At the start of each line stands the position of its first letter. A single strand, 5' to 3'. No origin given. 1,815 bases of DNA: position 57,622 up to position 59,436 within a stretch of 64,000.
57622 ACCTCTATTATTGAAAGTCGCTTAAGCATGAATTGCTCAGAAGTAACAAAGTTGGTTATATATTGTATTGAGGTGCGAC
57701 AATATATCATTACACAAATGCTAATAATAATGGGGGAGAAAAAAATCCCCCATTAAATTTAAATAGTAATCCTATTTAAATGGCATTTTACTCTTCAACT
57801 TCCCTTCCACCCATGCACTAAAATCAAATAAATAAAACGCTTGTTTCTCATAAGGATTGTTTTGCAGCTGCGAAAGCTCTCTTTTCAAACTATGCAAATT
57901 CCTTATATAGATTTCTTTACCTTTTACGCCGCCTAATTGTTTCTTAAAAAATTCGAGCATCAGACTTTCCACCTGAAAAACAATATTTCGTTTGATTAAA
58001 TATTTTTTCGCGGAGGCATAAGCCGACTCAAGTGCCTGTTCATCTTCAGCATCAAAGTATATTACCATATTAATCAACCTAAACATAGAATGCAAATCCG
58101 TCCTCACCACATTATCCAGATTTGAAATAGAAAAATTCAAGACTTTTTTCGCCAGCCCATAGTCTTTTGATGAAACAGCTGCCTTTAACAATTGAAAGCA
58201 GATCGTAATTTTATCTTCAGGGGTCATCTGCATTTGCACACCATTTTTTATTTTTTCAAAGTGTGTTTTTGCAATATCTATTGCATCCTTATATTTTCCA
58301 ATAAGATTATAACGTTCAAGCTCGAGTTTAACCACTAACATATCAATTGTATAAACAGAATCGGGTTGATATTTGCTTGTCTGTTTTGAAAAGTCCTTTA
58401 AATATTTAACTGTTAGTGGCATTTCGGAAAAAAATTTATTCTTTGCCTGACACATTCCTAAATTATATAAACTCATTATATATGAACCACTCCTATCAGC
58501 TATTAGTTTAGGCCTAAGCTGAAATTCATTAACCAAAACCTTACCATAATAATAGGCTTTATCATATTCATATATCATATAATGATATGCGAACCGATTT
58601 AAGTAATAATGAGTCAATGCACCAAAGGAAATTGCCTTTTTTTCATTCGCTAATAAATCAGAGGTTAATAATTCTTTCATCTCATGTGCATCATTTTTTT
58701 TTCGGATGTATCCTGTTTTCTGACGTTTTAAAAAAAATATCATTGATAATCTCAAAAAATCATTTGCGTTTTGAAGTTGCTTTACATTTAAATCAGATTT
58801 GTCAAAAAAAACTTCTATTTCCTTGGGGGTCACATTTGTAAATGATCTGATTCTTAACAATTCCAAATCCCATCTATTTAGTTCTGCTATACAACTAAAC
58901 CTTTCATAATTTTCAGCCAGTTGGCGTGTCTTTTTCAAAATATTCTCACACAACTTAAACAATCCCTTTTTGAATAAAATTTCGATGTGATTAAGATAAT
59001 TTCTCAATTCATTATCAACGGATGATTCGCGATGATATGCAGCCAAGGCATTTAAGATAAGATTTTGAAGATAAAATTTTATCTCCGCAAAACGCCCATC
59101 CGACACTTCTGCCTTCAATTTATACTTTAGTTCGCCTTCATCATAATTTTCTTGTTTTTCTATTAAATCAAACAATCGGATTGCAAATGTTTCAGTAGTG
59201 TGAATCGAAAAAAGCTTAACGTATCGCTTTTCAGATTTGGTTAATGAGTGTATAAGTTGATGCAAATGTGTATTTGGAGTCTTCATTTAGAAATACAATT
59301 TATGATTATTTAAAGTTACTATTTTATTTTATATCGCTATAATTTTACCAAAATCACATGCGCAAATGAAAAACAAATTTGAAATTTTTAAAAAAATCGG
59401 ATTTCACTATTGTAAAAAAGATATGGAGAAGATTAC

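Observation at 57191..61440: Four copies of a fixed-geometry ~60-nt promoter module ~80 nt upstream of start codons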

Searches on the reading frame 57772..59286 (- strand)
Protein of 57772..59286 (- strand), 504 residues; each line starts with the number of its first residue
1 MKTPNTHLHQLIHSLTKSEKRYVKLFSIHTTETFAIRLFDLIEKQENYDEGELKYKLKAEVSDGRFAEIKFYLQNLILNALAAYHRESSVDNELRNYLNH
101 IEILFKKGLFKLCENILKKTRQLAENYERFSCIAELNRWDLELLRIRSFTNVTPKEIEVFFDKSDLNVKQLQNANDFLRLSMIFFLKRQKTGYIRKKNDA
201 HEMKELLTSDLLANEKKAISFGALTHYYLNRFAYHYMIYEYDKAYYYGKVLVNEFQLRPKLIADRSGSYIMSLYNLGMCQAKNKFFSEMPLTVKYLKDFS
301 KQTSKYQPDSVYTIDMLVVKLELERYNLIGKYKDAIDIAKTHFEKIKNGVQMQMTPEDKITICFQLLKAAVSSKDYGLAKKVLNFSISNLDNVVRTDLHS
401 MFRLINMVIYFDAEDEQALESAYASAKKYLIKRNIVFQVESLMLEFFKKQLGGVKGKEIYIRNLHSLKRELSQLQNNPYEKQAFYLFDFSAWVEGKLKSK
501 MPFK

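Call 6: search_protein_families(library=pfam, proteins=[window:57772-59286:-], max_evalue=0.1)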
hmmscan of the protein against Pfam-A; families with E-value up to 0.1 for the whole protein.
window:57772-59286:- (504 aa): 0 families

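Call 7: search_protein_families(library=ncbifam, proteins=[window:57772-59286:-], max_evalue=0.1)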
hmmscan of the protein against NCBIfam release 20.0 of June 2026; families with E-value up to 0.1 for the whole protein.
window:57772-59286:- (504 aa): 3 families
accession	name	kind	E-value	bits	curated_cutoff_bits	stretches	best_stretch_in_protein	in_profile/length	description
NF058569.1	BT_2802_fam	domain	9.1e-47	160.2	550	1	5-500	4-496/502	BT2802 family ribose utilization protein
NF008985.0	PRK12331.1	equivalog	0.0016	17.3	718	1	292-461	152-321/465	oxaloacetate decarboxylase subunit alpha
NF008888.0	PRK11922.1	equivalog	0.029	14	204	1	371-428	13-70/231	RNA polymerase sigma factor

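Call 13: find_encoding_contigs(protein=window:57772-59286:-, flank=10000, max_places=10)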
Protein window:57772-59286:- (504 aa): 1 contig read that carries it; 1 place shown.
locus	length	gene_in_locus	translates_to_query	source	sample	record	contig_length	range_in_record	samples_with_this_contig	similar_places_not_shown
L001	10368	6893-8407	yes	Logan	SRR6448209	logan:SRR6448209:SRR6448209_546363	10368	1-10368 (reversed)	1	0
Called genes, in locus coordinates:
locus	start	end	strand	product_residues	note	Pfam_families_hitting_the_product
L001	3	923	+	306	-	?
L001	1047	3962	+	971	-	PF13424:TPR_12, PF13374:TPR_10 (weak), PF13424:TPR_12, PF24885:TPR_NPHP3, PF13424:TPR_12, PF13374:TPR_10, PF13424:TPR_12, PF12770:CHAT, +8 more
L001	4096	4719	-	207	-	-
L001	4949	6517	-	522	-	PF18962:Por_Secre_tail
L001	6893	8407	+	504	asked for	-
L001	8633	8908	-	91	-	-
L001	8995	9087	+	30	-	-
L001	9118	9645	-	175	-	PF00132:Hexapep (weak), PF25087:GMPPB_C (faint), PF25084:LbH_EIF2B (weak), PF21711:DCTN5 (weak), PF25084:LbH_EIF2B (weak), PF00132:Hexapep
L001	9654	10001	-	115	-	PF00403:HMA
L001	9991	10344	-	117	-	PF00403:HMA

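Call 18: find_homologous_proteins(query=window:57772-59286:-, max_evalue=1e-10)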
Query window:57772-59286:- (504 aa): 81 proteins with E <= 1e-10 among 8000 candidates.
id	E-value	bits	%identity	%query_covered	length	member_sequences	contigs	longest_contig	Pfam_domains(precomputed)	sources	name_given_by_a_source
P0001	0.0e+0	1107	100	100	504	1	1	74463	-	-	-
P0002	3.1e-40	157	27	99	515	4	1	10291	PF07719.24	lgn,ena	-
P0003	3.4e-39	154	28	98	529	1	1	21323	-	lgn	-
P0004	2.8e-38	151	25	98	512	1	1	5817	PF07719.24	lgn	-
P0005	4.6e-38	150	26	98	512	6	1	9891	-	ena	-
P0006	1.8e-37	148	26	98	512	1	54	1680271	-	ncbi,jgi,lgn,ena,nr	ncbi:MAG: hypothetical protein LKM36_13065 [Flavobacteriales bacterium]|jgi:tetratricopeptide (TPR) 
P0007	4.3e-37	147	27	98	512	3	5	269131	-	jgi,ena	jgi:hypothetical protein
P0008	5.4e-37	147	30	99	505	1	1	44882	-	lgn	-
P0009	7.7e-37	146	26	98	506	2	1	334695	PF14559.13,PF13424.13,PF07719.24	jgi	-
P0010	6.3e-36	143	25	98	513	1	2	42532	PF00515.35,PF12895.14,PF13424.13,PF07719.24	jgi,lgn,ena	jgi:tetratricopeptide (TPR) repeat protein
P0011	1.2e-35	142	27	98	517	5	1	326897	-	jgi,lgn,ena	-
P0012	1.2e-34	139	25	98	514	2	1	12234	-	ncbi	-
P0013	1.7e-34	138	25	99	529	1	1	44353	-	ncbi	-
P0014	3.3e-34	138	27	99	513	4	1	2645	-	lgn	-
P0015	3.3e-34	138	27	98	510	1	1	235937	-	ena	-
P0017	1.1e-33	136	27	98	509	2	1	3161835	-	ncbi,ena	-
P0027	1.3e-27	116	25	99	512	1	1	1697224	-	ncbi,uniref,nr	ncbi:hypothetical protein [Roseivirga sp. E12]|uniref:hypothetical protein n=1 Tax=Roseivirga sp. E1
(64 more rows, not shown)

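Call 30: search_solved_structures(query=A4, max_evalue=10, show_alignments=2)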
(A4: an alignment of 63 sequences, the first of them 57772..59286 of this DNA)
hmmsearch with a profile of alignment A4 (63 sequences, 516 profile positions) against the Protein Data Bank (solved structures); distinct sequences matched with E-value up to 10: 49.
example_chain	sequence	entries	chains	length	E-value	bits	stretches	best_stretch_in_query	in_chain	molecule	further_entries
4y6c_A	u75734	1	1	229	4.1e-06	29.2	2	327-399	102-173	ANSERINA PUTATIVE KINESIN LIGHT chain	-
5oj8_A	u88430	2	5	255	9.4e-05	24.7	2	260-350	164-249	Kinesin light chain 1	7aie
7ai4_A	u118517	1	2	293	0.00011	24.5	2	261-351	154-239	Isoform C of Kinesin light chain 1,Isoform C of Kinesin light chain 1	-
3nf1_A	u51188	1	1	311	0.00014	24.1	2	261-351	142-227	Kinesin light chain 1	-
8bu0_A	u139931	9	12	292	0.00031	23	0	334-390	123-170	Consensus tetratricopeptide repeat protein | Crystal structure of an 8-repeat consensus TPR superhelix with Zinc. | Monomer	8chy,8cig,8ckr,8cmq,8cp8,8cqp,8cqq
6fuz_A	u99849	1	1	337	0.00044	22.5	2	325-413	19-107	Kinesin light chain 1,Kinesin light chain 1,C-Jun-amino-terminal kinase-interacting protei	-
6fv0_A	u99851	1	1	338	0.00044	22.4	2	325-413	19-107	Kinesin light chain 1,Torsin-1A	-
6swu_A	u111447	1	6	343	0.00047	22.4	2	325-413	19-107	Kinesin light chain 1,Kinesin light chain 1,TPR domain of kinesin light chain 1 in complex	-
9qqu_A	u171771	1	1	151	0.00082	21.6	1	320-393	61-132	Stress-induced-phosphoprotein 1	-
1na0_A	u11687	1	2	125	0.0054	18.9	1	336-391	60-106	designed protein CTPR3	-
2fo7_A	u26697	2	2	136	0.0056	18.8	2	336-390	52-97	SYNTHETIC CONSENSUS TPR PROTEIN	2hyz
8ch0_A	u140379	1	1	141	0.0059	18.7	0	280-389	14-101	Consensus tetratricopeptide repeat protein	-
6ejn_A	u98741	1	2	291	0.006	18.7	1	325-427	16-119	Kinesin light chain 2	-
6f9i_A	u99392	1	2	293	0.0062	18.7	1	325-427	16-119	Kinesin light chain 2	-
6hc2_A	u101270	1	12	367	0.0063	18.6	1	236-389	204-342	G-protein-signaling modulator 2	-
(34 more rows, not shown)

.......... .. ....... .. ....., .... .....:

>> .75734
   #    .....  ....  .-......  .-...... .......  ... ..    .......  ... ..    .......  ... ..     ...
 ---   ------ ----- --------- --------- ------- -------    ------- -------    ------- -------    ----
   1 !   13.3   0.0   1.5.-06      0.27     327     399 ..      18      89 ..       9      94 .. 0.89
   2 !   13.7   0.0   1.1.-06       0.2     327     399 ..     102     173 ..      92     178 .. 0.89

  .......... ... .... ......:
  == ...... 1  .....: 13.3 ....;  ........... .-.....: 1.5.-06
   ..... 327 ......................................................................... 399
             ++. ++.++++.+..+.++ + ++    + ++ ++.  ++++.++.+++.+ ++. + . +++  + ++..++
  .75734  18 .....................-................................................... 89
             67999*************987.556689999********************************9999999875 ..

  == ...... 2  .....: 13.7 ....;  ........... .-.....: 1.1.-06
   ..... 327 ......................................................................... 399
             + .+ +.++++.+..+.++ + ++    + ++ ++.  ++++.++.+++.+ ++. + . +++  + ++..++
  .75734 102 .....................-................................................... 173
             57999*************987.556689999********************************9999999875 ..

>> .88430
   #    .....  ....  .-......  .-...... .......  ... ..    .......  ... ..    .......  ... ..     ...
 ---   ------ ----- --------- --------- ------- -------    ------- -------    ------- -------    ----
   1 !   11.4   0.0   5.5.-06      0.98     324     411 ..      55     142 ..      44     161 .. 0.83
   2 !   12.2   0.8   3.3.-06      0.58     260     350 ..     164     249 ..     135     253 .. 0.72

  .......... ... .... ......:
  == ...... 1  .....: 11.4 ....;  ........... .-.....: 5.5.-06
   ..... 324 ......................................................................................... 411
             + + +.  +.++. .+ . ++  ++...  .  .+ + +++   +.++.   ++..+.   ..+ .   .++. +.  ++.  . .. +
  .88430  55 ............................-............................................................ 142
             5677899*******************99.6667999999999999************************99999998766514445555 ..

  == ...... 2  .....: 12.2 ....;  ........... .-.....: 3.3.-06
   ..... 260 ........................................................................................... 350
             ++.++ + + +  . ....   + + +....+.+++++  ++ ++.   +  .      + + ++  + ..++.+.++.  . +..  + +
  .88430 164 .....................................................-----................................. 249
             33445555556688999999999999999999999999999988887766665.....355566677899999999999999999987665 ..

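Call 37: predict_structure(alignment_id=A4)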
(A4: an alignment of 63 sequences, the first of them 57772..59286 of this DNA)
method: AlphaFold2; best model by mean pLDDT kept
length: 504 residues; sequences in the alignment: 63
mean_pLDDT: 93.0   pTM: 0.89
mean pLDDT of the five models: 93.0, 92.3, 92.2, 90.8, 90.4
residues with pLDDT >= 90: 436; 70-90: 52; 50-70: 14; < 50: 2
segments of 3 or more residues with pLDDT < 50: none
pLDDT, mean of each block of 10 residues (from residue 1): 74 94 90 88 95 93 89 94 91 96 97 96 97 97 83 88 96 97 94 93 95 95 97 96 98 96 94 98 96 97 86 94 95 96 90 86 96 94 95 93 97 94 97 96 97 86 96 95 92 86 59
secondary structure, 60 per line:
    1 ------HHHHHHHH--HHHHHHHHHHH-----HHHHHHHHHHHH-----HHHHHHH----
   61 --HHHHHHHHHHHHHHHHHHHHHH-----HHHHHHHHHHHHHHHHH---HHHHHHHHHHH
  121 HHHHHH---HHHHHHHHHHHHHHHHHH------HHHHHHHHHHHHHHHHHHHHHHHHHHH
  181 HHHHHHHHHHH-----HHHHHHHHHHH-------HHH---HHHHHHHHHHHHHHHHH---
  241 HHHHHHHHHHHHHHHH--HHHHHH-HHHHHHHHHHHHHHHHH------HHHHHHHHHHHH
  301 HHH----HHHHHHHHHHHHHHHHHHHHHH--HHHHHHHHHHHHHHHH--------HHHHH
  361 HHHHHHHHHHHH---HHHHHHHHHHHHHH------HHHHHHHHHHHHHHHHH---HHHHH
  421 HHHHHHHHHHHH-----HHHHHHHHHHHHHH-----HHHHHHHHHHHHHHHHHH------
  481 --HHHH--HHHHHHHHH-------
elements in order: H7-14 H17-27 H33-44 H50-56 H63-84 H90-106 H110-126 H130-147 H154-191 H197-207 H221-237 H241-256 H259-264 H266-282 H289-303 H308-329 H332-347 H356-372 H376-389 H396-412 H416-432 H438-451 H457-474 H483-486 H489-497

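Call 39: find_encoding_contigs(protein=P0008, flank=8000, max_places=2)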
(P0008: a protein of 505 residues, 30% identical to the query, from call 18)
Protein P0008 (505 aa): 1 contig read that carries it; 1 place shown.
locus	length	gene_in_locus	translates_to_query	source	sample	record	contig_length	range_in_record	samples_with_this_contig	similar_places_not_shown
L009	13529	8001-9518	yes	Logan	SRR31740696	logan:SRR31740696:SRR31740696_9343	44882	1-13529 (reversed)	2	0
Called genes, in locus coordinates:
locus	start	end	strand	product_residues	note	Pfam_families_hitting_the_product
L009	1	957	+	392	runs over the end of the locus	PF11551:Omp28, PF13860:FlgD_ig (faint), PF18962:Por_Secre_tail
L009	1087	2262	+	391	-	PF04468:PSP1, PF28472:PSP1_3rd, PF28473:YaaT_C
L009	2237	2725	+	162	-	PF14109:GldH_lipo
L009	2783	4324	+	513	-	PF00749:tRNA-synt_1c, PF19269:Anticodon_2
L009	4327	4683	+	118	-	PF02152:FolB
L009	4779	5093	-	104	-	-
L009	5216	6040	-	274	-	-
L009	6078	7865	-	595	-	PF22842:Pel9A-like_beta_helix, PF13229:Beta_helix (weak), PF22842:Pel9A-like_beta_helix, PF18962:Por_Secre_tail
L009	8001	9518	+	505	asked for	-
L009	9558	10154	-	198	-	-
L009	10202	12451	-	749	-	PF09371:Tex_N, PF22706:Tex_central_region, PF16921:Tex_YqgF, PF14635:HHH_7, PF12836:HHH_3, PF17674:HHH_9, PF00575:S1, PF23459:S1_RRP5, +2 more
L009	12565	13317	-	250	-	PF13505:OMP_b-brl, PF13568:OMP_b-brl_2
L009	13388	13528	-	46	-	?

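Call 40: find_encoding_contigs(protein=P0003, flank=8000, max_places=2)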
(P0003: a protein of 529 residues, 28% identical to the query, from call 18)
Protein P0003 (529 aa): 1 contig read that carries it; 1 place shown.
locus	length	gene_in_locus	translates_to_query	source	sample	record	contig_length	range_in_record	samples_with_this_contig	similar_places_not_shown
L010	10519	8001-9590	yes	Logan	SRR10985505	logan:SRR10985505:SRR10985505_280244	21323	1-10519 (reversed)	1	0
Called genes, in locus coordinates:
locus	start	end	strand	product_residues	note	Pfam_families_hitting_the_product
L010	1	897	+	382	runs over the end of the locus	PF00953:Glycos_transf_4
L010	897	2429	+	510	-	-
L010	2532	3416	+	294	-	-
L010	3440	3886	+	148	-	-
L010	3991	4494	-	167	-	PF21982:RecX_HTH1, PF02631:RecX_HTH2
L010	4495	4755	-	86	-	-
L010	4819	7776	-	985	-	PF25778:DUF7948, PF06739:SBBP (weak), PF13573:SprB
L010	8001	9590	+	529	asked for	-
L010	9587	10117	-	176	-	PF04238:DUF420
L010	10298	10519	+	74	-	?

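Call 41: fold_search(model_id=the predicted structure, library=pdb)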
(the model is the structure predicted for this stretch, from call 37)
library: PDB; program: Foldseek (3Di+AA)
matches with E <= 10: 1042; with E <= 0.001: 1
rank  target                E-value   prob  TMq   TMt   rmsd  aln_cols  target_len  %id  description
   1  8pkp_O                5.9e-04  1.00  0.26  0.21  20.4       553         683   14  Cryo-EM structure of the apo Anaphase-promoting complex/cyclosome (APC/C) at 3.2 Angstrom resolution (released 2023-07-19)
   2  5a7d_G                4.6e-03  1.00  0.26  0.35  15.7       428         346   12  Tetrameric assembly of LGN with Inscuteable (released 2016-08-03)
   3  5l9u_O                5.2e-03  1.00  0.31  0.25  25.1       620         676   12  Model of human Anaphase-promoting complex/Cyclosome (APC/C-CDH1) with a cross linked Ubiquitin variant-substrate-UBE2C (released 2016-09-14)
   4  5a31_O                5.5e-03  1.00  0.32  0.25  19.3       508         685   12  Structure of the human APC-Cdh1-Hsl1-UbcH10 complex. (released 2015-11-18)
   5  4ui9_O                5.9e-03  1.00  0.32  0.25  19.3       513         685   12  Atomic structure of the human Anaphase-Promoting Complex (released 2015-06-17)
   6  8tar_O                6.7e-03  1.00  0.29  0.23  19.7       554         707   15  APC/C-CDH1-UBE2C-Ubiquitin-CyclinB-NTD (released 2023-09-27)
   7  5a7d_D                7.0e-03  1.00  0.23  0.30  15.9       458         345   10  Tetrameric assembly of LGN with Inscuteable (released 2016-08-03)
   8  8fy4_B                8.2e-03  1.00  0.27  0.26  18.4       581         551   11  Structure of NOT1:NOT10:NOT11 module of the chicken CCR4-NOT complex (released 2023-08-30)
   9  6hc2_A                1.1e-02  1.00  0.31  0.40  15.4       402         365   12  Crystal structure of NuMA/LGN hetero-hexamers (released 2019-05-29)
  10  6q6g_O                1.2e-02  1.00  0.32  0.25  19.7       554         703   13  Cryo-EM structure of the APC/C-Cdc20-Cdk2-cyclinA2-Cks2 complex, the D1 box class (released 2019-09-11)
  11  4wnd_A                1.3e-02  1.00  0.32  0.45  16.1       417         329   11  Crystal structure of the TPR domain of LGN in complex with Frmpd4/Preso1 at 1.5 Angstrom resolution (released 2015-09-16)
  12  1hz4                  1.3e-02  1.00  0.30  0.39  17.2       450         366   12  CRYSTAL STRUCTURE OF TRANSCRIPTION FACTOR MALT DOMAIN III (released 2001-11-28)
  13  6hc2_C                1.5e-02  1.00  0.31  0.40  15.7       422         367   12  Crystal structure of NuMA/LGN hetero-hexamers (released 2019-05-29)
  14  4gyo_B                1.6e-02  1.00  0.40  0.54  11.6       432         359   11  Crystal Structure of Rap Protein Complexed with Competence and Sporulation Factor (released 2013-04-03)
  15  8qca_B                1.8e-02  0.99  0.29  0.21  17.7       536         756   11  CryoEM structure of a S. Cerevisiae Ski2387 complex in the closed state bound to RNA (released 2023-11-15)
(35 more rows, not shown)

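Call 65: find_encoding_contigs(protein=P0006, flank=7000, max_places=1)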
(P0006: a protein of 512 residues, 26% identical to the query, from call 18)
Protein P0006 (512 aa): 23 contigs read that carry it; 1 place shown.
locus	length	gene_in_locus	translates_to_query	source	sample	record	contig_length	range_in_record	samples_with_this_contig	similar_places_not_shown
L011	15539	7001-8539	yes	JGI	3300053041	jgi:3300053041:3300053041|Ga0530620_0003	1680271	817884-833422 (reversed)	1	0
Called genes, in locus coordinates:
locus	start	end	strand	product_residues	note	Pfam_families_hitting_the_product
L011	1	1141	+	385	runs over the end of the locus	PF00988:CPSase_sm_chain, PF00117:GATase, PF07722:Peptidase_C26 (faint)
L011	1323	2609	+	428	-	PF03952:Enolase_N, PF00113:Enolase_C, PF13378:MR_MLE_C (weak)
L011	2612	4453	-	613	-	PF00884:Sulfatase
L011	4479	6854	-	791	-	PF01433:Peptidase_M1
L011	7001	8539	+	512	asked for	-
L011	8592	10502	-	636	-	PF07676:PD40 (faint), PF13620:CarboxypepD_reg, PF13715:CarbopepD_reg_2 (faint), PF00691:OmpA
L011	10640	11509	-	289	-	PF08032:SpoU_sub_bind, PF00588:SpoU_methylase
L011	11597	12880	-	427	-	PF20094:GWxTD_dom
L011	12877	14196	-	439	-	PF02646:RmuC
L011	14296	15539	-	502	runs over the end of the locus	PF13415:Beta-prop_FBX42, PF13964:Beta-prop_Calicin, PF24681:Kelch_KLHDC2_KLHL20_DRC7, PF01344:Kelch_1 (faint), PF24981:Beta-prop_ATRN-LZTR1, PF25210:Kelch_FKB95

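Call 66: find_encoding_contigs(protein=P0017, flank=7000, max_places=1)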
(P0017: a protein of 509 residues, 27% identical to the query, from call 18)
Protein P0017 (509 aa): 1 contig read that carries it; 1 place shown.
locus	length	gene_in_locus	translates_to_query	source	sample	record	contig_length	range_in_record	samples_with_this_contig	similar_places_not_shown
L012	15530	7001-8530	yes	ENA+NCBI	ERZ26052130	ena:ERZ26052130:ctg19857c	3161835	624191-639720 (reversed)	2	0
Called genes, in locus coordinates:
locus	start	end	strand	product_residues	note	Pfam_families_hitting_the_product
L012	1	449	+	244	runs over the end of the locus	-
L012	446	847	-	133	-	-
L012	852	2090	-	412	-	PF00275:EPSP_synthase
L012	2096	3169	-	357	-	PF00465:Fe-ADH (weak), PF01761:DHQ_synthase, PF24621:DHQS_C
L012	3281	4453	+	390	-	PF01619:Pro_dh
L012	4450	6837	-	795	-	PF17900:Peptidase_M1_N (weak), PF01433:Peptidase_M1, PF18962:Por_Secre_tail (weak)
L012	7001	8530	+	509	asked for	-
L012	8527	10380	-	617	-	PF13231:PMT_2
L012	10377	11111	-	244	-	PF08032:SpoU_sub_bind, PF00588:SpoU_methylase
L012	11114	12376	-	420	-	PF20094:GWxTD_dom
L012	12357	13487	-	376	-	PF02646:RmuC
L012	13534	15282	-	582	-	PF07244:POTRA (faint)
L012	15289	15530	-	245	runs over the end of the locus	PF03167:UDG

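Call 67: find_encoding_contigs(protein=P0027, flank=7000, max_places=1)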
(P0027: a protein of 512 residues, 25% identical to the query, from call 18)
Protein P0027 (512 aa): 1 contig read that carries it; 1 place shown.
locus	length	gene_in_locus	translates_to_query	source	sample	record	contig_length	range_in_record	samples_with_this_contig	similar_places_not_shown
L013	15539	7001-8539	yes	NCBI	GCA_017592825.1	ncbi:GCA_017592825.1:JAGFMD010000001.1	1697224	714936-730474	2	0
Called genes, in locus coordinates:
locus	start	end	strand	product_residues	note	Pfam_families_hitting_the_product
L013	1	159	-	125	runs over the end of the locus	PF08818:DUF1801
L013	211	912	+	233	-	PF00657:Lipase_GDSL, PF13472:Lipase_GDSL_2, PF17182:OSK (weak)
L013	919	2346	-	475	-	PF14691:Fer4_20, PF01946:Thi4 (faint), PF00070:Pyr_redox (faint), PF00743:FMO-like (faint), PF00890:FAD_binding_2 (faint), PF01266:DAO (weak), PF07992:Pyr_redox_2, PF13450:NAD_binding_8, +2 more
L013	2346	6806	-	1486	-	PF00310:GATase_2, PF04898:Glu_syn_central, PF01645:Glu_synthase, PF01493:GXGXG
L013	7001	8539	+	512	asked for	-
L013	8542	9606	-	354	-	PF00211:Guanylate_cyc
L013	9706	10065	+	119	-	-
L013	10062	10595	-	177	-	PF04542:Sigma70_r2, PF08281:Sigma70_r4_2 (weak)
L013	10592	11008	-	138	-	PF00903:Glyoxalase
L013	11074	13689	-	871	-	PF12704:MacB_PCD, PF02687:FtsX, PF12704:MacB_PCD, PF02687:FtsX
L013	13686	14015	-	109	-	PF03551:PadR (weak)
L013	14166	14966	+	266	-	PF20240:DUF6597, PF00165:HTH_AraC (weak), PF12833:HTH_18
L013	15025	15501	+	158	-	PF19780:DUF6265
